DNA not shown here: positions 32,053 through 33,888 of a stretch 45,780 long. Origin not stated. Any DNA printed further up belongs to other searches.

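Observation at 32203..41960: Two diverged, convergently oriented copies of a translationally coupled permease plus membrane-anchored binding-protein cassette: possible new binding-protein-dependent secondary transporter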

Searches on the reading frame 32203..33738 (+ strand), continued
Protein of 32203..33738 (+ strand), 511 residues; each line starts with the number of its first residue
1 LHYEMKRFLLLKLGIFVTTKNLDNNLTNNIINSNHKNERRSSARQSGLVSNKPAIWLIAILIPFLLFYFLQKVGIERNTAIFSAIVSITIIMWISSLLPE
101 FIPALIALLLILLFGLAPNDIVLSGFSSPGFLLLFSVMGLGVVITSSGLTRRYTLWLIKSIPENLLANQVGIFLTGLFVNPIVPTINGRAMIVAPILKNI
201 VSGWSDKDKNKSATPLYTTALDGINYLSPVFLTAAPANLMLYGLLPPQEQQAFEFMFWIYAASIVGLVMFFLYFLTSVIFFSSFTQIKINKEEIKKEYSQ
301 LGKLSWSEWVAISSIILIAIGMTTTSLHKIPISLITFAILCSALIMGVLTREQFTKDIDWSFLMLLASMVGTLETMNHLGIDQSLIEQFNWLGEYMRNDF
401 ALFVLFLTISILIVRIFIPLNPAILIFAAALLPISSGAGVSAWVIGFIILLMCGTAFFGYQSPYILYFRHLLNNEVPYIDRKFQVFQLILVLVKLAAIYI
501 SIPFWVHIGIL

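Call 64: search_solved_structures(query=A5, max_evalue=0.0001, show_alignments=5)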
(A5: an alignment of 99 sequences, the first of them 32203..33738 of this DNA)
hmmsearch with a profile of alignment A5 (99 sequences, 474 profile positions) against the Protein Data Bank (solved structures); distinct sequences matched with E-value up to 0.0001: 9.
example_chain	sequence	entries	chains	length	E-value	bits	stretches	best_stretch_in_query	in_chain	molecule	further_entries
9mcu_A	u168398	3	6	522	1.5e-19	73.4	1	21-404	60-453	Dicarboxylate transporter 2.1, chloroplastic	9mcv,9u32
9mcr_A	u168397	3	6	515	3.5e-16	62.3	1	20-417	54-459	Dicarboxylate transporter 1, chloroplastic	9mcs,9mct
5uld_A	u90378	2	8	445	5e-08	35.4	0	21-179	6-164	Transporter, NadC family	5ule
8w6h_A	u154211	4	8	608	1.7e-07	33.7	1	25-180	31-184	Solute carrier family 13 member 1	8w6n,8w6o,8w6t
9n5n_A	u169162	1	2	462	2.5e-07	33.1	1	21-422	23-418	Transporter, NadC family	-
4f35_D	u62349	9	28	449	3.8e-07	32.5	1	21-422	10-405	Transporter, NadC family | DASS family sodium-coupled anion symporter | VcINDY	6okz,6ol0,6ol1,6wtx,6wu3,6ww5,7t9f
5ul7_A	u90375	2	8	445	4.6e-07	32.3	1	21-422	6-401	Transporter, NadC family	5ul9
8y5u_A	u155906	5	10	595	1.1e-06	31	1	36-180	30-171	Solute carrier family 13 member 1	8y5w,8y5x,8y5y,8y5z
8uvc_A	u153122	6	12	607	8.8e-05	24.7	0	20-172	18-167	Na(+)/dicarboxylate cotransporter 3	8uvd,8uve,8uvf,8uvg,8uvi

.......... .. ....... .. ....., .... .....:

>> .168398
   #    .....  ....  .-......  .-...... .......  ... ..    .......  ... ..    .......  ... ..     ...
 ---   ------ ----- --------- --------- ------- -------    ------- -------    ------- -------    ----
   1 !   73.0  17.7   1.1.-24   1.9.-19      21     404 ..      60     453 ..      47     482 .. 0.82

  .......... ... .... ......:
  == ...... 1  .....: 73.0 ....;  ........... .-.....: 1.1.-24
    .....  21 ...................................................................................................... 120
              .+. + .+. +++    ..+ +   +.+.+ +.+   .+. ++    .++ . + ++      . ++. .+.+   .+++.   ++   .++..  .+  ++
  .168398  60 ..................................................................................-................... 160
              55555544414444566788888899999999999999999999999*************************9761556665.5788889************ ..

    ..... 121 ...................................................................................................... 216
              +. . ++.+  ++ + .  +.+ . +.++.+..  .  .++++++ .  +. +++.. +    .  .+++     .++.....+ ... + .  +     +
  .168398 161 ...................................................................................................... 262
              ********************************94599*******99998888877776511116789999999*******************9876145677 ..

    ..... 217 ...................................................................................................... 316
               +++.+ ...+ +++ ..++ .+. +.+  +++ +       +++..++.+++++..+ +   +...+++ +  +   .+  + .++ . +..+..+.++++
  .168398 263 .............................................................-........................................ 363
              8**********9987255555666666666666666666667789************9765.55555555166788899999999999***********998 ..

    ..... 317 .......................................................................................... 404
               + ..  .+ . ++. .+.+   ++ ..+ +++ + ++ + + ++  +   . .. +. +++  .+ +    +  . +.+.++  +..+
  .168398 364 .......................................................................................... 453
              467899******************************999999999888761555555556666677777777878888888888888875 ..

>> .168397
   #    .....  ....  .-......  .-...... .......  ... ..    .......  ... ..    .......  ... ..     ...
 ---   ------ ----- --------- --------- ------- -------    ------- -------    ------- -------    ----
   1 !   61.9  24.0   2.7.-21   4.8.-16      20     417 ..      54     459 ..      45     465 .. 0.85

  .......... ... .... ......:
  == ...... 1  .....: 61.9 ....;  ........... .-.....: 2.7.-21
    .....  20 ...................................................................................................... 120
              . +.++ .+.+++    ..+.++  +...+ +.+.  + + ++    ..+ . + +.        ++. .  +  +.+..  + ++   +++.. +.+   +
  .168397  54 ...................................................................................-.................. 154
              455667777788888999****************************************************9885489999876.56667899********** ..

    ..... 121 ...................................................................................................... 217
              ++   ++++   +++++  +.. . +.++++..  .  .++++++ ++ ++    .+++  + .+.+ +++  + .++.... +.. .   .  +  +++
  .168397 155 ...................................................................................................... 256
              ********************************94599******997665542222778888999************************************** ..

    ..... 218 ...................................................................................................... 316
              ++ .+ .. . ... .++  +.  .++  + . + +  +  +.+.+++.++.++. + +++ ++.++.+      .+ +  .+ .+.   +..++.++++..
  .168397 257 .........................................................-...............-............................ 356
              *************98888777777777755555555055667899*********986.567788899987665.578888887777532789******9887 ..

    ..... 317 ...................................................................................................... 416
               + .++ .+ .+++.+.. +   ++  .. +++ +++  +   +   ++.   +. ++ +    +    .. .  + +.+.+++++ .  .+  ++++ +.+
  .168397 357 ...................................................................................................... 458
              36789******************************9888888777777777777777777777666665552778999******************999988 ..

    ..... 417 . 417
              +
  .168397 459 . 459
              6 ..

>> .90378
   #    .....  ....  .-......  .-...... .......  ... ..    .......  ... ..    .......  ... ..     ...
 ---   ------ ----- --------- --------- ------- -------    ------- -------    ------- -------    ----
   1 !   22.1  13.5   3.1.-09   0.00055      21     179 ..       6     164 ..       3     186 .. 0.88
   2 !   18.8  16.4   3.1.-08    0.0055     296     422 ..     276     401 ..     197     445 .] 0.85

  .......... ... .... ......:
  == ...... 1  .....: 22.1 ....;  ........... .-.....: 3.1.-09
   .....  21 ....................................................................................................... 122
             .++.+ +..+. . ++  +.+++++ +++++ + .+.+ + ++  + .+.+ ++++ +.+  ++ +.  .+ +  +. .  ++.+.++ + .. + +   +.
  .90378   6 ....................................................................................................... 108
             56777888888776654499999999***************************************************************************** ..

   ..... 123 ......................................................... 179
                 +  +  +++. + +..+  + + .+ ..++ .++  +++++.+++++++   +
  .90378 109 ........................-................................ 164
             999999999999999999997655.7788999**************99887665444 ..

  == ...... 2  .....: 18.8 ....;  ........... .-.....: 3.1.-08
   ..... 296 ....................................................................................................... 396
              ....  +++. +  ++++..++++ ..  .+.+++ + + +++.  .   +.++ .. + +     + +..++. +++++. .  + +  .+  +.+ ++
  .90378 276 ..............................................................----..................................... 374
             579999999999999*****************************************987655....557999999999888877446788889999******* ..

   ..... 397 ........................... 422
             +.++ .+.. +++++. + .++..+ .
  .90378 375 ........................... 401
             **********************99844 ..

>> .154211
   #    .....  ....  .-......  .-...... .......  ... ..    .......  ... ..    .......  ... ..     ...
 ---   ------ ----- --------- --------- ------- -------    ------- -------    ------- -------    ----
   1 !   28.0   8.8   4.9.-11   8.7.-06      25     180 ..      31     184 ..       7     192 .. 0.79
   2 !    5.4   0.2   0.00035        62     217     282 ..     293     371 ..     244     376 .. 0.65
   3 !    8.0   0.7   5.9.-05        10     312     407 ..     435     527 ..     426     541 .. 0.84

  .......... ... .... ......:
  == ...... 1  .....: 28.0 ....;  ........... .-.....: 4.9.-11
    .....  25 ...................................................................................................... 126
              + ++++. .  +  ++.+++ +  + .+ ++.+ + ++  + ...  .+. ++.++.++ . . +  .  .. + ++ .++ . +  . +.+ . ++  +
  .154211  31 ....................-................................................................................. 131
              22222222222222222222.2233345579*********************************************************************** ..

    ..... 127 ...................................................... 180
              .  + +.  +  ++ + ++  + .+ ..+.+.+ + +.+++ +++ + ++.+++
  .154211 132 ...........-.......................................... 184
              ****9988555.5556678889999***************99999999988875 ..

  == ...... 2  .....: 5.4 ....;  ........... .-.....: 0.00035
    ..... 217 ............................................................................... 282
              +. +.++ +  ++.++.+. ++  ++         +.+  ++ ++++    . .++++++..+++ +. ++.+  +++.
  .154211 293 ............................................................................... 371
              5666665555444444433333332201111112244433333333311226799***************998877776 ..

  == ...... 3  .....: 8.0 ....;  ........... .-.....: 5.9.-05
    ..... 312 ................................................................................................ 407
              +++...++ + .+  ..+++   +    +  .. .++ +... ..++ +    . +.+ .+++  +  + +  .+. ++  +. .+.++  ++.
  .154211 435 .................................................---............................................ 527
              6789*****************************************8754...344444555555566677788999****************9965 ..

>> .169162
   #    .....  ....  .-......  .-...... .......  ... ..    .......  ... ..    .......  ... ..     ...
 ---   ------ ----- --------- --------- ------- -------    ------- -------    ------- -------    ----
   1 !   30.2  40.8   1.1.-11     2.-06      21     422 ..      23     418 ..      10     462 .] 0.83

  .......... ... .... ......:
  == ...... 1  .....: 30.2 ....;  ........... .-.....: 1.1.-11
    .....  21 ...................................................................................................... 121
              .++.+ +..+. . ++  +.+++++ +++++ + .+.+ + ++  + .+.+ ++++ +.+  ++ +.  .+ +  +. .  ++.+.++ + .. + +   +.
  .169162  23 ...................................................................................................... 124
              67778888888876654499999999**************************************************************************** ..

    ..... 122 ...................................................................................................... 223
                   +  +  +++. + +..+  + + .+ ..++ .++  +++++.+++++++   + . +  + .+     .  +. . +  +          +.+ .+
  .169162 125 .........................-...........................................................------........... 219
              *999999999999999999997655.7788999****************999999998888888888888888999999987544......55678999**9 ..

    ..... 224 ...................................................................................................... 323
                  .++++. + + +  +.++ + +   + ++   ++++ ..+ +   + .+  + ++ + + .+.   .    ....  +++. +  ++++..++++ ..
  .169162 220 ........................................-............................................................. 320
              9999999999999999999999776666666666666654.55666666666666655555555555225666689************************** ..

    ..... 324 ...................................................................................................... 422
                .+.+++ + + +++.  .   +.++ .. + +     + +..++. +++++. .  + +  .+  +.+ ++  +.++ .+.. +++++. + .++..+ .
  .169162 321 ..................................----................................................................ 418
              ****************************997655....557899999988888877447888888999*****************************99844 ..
